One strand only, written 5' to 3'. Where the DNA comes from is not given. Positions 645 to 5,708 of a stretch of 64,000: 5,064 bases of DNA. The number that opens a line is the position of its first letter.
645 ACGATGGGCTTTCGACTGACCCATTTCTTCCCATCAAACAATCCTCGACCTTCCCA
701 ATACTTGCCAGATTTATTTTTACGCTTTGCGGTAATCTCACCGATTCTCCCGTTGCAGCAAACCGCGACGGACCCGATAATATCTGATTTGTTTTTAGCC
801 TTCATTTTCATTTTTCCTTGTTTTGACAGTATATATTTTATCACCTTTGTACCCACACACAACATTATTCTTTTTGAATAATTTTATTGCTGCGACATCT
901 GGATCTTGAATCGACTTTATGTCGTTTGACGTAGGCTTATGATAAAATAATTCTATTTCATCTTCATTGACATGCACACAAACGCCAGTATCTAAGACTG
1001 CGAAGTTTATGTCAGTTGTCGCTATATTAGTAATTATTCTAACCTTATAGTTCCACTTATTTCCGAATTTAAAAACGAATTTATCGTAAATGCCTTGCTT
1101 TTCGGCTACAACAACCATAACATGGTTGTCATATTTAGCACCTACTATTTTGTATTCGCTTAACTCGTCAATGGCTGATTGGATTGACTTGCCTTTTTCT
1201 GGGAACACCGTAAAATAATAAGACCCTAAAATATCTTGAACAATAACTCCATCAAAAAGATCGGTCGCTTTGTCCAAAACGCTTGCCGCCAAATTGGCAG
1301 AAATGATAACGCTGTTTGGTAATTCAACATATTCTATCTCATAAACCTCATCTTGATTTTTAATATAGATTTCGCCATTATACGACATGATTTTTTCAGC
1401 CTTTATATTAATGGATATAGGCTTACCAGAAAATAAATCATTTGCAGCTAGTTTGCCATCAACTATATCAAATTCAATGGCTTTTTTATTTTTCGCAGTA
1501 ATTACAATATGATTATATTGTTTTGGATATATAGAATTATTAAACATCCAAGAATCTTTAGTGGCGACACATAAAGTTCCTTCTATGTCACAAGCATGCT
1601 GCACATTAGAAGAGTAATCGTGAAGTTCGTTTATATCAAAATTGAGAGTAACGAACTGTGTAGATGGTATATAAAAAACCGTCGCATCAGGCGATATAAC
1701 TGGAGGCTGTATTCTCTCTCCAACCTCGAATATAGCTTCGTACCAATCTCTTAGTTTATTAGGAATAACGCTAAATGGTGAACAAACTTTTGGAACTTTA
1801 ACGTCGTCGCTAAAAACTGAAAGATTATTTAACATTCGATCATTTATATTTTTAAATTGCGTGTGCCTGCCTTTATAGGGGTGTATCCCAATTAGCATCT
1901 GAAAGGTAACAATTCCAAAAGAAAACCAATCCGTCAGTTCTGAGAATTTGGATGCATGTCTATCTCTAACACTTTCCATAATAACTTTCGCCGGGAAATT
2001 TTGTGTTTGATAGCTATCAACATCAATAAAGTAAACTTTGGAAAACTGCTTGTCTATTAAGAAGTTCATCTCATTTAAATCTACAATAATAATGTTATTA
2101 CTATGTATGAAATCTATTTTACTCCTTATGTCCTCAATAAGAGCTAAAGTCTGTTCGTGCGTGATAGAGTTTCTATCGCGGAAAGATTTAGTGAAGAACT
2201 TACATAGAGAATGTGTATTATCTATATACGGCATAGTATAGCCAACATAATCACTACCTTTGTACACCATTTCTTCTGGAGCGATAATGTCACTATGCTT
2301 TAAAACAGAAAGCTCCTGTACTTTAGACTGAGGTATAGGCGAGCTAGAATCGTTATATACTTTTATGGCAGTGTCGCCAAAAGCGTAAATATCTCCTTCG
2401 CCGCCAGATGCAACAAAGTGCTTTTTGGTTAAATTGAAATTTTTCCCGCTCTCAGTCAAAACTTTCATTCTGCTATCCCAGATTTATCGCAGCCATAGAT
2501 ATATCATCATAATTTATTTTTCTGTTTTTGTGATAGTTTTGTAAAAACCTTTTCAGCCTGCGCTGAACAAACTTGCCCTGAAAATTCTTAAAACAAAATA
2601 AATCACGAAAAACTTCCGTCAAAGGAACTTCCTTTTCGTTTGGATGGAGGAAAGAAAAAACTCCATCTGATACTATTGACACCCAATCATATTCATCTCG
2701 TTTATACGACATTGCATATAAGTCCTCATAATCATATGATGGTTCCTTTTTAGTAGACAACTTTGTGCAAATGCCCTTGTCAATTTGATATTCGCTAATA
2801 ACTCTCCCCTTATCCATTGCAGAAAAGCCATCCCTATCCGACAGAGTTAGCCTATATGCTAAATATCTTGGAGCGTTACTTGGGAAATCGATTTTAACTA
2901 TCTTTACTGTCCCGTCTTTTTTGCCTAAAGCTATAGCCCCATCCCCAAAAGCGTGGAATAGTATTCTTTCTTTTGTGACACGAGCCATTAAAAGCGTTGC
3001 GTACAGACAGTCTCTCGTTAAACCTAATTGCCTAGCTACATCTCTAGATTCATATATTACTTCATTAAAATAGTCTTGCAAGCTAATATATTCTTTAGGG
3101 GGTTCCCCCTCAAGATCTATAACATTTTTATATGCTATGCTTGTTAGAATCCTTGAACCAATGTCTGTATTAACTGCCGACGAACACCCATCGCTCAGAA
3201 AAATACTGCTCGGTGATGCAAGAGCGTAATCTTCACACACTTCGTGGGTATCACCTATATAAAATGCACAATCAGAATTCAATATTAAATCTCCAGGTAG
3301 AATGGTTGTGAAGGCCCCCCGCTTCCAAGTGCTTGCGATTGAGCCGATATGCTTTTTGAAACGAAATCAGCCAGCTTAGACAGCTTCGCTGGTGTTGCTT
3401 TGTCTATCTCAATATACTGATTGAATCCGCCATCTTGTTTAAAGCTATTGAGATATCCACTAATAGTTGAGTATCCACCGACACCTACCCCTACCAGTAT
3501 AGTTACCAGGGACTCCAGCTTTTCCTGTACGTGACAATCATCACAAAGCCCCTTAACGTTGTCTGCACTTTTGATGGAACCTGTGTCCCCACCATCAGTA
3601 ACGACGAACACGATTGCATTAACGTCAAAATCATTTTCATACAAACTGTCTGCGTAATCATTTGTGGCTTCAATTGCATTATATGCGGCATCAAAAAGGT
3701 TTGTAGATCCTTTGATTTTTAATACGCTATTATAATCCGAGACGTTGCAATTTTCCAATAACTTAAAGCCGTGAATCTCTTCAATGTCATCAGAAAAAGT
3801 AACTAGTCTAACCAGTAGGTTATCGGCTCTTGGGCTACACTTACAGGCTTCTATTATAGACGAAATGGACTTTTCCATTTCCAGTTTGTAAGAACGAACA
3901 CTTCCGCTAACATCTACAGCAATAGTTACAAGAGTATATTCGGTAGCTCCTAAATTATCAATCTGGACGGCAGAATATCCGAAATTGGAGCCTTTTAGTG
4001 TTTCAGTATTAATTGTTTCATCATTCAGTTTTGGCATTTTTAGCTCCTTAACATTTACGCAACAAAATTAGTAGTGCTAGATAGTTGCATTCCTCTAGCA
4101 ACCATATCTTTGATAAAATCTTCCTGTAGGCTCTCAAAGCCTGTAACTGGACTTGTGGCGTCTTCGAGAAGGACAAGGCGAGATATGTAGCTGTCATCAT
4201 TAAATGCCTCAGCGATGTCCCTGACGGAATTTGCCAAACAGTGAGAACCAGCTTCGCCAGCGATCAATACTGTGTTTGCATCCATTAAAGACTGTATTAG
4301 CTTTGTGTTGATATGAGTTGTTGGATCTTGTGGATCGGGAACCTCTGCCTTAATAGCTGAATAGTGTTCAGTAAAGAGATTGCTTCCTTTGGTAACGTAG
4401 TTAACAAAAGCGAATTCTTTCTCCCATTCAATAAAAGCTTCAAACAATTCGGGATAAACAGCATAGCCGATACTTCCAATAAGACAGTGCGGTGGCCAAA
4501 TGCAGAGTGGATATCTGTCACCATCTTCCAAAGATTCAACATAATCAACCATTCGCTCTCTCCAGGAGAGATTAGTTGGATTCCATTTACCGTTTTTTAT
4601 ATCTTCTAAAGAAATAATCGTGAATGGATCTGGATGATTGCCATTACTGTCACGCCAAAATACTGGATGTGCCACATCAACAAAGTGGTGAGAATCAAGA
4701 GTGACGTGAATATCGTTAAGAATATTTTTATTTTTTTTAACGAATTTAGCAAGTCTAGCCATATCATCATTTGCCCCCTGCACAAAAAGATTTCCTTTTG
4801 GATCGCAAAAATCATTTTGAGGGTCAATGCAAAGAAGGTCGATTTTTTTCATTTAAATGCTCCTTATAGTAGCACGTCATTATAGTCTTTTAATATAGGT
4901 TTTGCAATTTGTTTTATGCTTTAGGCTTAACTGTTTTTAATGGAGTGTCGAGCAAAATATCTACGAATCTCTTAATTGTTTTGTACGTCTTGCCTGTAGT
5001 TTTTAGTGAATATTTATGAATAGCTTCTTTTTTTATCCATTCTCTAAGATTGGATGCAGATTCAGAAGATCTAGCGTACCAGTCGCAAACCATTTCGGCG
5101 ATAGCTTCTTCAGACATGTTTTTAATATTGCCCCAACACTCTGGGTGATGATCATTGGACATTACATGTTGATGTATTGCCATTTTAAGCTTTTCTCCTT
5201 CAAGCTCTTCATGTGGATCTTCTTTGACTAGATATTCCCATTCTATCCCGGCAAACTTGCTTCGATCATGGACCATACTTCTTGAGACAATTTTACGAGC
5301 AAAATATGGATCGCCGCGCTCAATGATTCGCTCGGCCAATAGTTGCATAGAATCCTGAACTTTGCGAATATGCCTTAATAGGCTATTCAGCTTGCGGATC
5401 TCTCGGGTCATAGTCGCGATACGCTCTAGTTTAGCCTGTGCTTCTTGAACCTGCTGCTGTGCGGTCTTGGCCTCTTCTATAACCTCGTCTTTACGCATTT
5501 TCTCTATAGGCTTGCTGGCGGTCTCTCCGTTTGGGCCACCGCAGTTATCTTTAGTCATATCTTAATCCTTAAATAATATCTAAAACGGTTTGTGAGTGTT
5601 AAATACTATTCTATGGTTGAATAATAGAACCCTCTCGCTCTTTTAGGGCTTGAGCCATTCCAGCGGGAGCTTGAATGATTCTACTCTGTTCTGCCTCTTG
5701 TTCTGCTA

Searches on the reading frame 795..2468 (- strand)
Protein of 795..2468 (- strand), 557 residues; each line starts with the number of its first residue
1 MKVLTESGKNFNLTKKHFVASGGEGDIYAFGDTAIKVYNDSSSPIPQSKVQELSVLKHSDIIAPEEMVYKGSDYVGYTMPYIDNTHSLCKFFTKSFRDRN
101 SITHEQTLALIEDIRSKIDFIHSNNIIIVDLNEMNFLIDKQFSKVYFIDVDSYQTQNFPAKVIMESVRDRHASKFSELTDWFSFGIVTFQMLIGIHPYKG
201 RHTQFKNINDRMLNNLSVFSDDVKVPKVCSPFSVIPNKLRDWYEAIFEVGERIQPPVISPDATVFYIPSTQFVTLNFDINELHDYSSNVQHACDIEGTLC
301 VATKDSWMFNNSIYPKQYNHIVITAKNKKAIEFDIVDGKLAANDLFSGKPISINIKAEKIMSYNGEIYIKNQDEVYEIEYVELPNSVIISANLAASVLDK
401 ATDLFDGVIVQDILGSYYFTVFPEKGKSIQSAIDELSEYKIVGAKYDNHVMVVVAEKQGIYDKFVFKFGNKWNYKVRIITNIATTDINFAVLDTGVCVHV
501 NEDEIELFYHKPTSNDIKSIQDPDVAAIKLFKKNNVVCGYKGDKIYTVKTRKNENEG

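Call 28: search_protein_families(library=pfam, proteins=[window:795-2468:-], max_evalue=0.01)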
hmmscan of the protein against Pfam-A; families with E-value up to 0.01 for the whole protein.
window:795-2468:- (557 aa): 2 families
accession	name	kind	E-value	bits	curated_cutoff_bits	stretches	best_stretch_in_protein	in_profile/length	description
PF00069.31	Pkinase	-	2.5e-11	43.9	31.7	1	50-227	49-230/263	Protein kinase domain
PF07714.23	PK_Tyr_Ser-Thr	-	1.1e-05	25.3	23.1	1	34-203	32-210/258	Protein tyrosine and serine/threonine kinase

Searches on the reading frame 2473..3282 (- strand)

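Call 28: search_protein_families(library=pfam, proteins=[window:2473-3282:-], max_evalue=0.01)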
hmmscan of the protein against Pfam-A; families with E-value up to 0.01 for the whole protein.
window:2473-3282:- (269 aa): 2 families
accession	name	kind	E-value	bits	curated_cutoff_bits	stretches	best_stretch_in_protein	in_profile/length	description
PF13672.11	PP2C_2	-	4.4e-13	49.7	24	1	15-248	11-209/209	Protein phosphatase 2C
PF11646.13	DUF3258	-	0.0091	16.5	25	0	172-264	9-103/116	Protein of unknown function DUF3258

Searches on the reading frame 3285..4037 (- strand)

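Call 28: search_protein_families(library=pfam, proteins=[window:3285-4037:-], max_evalue=0.01)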
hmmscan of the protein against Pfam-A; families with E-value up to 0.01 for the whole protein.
window:3285-4037:- (250 aa): 3 families
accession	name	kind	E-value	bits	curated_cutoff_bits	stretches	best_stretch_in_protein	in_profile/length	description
PF00092.34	VWA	-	2.2e-06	28.4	23.8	1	37-157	2-122/174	von Willebrand factor type A domain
PF13519.12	VWA_2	-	4.6e-06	27.7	27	1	38-149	2-106/107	von Willebrand factor type A domain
PF11328.14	DUF3130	-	0.0069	17.1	25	0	5-49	19-65/89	Protein of unknown function (DUF3130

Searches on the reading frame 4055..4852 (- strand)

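Call 28: search_protein_families(library=pfam, proteins=[window:4055-4852:-], max_evalue=0.01)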
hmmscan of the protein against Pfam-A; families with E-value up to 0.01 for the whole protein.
window:4055-4852:- (265 aa): 1 family
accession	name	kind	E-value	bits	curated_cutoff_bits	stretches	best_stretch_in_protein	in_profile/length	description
PF00857.26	Isochorismatase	-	0.00025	21.6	27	0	6-43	3-39/175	Isochorismatase domain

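Call 92: search_protein_families(library=phrogs, proteins=[window:4055-4852:-], max_evalue=0.001)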
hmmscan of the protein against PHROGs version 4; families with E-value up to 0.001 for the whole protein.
window:4055-4852:- (265 aa): 1 family
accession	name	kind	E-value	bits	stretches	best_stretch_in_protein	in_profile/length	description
phrog_19305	-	unknown function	1.7e-05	25.8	0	1-61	1-62/199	-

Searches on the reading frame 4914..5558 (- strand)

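Call 28: search_protein_families(library=pfam, proteins=[window:4914-5558:-], max_evalue=0.01)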
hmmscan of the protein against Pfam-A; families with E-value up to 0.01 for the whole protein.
window:4914-5558:- (214 aa): 2 families
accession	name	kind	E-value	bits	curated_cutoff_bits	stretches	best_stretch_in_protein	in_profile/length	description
PF18907.5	DUF5662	-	3.7e-21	75.8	27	1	55-191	4-146/156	Family of unknown function (DUF5662)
PF24596.1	DUF7620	-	0.0032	18.3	27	1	23-65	10-53/69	Family of unknown function (DUF7620)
